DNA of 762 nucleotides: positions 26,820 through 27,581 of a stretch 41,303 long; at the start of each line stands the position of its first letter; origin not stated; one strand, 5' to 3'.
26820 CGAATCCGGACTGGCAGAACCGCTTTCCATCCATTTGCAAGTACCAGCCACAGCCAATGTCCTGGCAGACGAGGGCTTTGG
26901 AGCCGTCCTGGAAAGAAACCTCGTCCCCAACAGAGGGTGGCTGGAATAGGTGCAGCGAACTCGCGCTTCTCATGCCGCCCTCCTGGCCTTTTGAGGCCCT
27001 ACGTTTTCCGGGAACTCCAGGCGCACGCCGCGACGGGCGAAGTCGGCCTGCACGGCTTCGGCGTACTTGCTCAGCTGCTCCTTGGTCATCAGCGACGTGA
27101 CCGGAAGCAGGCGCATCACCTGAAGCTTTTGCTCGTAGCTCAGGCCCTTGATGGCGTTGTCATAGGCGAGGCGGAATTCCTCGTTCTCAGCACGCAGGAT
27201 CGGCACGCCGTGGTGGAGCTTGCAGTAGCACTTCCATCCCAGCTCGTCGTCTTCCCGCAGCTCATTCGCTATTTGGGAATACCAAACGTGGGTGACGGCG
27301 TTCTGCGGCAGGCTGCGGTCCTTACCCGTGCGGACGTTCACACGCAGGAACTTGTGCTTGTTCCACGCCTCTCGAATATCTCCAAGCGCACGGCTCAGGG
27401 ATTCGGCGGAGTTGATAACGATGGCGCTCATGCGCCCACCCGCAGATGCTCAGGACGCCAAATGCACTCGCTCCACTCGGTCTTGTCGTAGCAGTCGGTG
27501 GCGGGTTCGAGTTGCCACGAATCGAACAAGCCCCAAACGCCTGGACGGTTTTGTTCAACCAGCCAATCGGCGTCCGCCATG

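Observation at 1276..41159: CTCGAG is absent from the rest of the prophage, and the only other two copies lie in the excisionase gene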

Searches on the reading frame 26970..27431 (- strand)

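Call 25: search_protein_families(library=pfam, max_evalue=0.01, proteins=[window:26970-27431:-])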
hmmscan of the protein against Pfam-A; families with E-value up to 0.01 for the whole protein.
window:26970-27431:- (153 aa): 0 families

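Call 48: search_protein_families(library=phrogs, max_evalue=0.001, proteins=[window:26970-27431:-])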
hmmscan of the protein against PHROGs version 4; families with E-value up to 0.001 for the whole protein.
window:26970-27431:- (153 aa): 2 families
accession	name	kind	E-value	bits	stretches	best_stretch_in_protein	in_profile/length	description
phrog_7283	-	DNA, RNA and nucleotide metabolism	1.9e-46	159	1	2-142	3-151/156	NinB/ Orf homologous recombination mediator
phrog_72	-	DNA, RNA and nucleotide metabolism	7.2e-15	56.5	1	4-149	12-153/161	NinB/ Orf homologous recombination mediator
